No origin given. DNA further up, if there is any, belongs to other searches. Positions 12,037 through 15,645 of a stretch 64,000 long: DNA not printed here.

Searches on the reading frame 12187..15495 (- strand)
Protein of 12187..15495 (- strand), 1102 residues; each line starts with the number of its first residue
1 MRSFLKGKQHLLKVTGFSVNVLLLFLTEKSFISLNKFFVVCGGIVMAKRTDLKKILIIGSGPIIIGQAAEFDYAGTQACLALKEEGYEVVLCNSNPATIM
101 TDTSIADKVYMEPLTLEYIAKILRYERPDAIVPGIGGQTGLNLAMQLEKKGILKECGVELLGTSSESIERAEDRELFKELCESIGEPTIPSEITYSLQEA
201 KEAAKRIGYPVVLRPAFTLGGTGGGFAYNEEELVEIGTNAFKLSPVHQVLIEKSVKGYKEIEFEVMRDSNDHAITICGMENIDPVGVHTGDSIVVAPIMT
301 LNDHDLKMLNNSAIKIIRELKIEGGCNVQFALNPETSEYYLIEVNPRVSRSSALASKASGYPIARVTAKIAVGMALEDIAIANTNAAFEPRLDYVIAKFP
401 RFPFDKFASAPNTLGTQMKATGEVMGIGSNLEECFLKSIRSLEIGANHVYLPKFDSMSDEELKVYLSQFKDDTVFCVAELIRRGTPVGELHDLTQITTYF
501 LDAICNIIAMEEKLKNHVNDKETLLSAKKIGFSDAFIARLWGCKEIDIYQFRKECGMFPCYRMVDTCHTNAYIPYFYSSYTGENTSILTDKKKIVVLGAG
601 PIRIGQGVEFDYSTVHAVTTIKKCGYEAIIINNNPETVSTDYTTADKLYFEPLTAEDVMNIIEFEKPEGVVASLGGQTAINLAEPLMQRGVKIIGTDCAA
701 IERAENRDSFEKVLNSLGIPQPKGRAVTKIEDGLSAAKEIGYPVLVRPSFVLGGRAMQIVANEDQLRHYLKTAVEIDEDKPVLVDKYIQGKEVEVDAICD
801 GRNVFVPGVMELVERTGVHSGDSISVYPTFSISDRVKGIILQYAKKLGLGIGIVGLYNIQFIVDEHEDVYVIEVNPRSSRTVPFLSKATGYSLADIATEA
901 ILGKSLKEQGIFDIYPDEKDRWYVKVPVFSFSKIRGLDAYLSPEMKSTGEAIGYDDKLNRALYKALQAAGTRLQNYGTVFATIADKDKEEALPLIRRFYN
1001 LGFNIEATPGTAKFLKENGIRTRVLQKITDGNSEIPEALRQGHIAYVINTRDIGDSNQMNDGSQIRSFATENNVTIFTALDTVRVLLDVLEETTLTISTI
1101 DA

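Call 90: search_protein_families(library=pfam, proteins=[window:12187-15495:-], max_evalue=0.00001)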
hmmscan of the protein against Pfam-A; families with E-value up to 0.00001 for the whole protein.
window:12187-15495:- (1102 aa): 10 families
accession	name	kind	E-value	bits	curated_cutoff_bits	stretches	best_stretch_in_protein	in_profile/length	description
PF02786.22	CPSase_L_D2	-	9.8e-113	375.3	19.8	2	173-377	1-209/211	Carbamoyl-phosphate synthase L chain, ATP binding domain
PF25596.1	CPSase_L_D1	-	1.3e-97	322.2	27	2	52-169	2-117/118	Carbamoyl phosphate synthase preATP-grasp domain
PF07478.18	Dala_Dala_lig_C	-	5.6e-21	75.4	24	2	715-877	3-175/204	D-ala D-ala ligase C-terminus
PF02787.25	CPSase_L_D3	-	8.7e-21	74.1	26.6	1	466-541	3-80/80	Carbamoyl-phosphate synthetase large chain, oligomerisation domain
PF02142.27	MGS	-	1.4e-17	64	24.1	1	991-1078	2-94/94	MGS-like domain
PF15632.11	ATPgrasp_Ter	-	1e-13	51.6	29.1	1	780-904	3-111/131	ATP-grasp in the biosynthetic pathway with Ter operon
PF02222.28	ATP-grasp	-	2.1e-13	50.7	27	1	713-878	2-163/179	ATP-grasp domain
PF02655.19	ATP-grasp_3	-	5.9e-13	49.6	23.2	1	710-877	7-156/160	ATP-grasp domain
PF01071.24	GARS_A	-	8.9e-09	35.9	27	0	712-805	8-106/194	Phosphoribosylglycinamide synthetase, ATP-grasp (A) domain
PF13549.11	ATP-grasp_5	-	1.5e-07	31.5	27.6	0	178-214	16-52/221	ATP-grasp domain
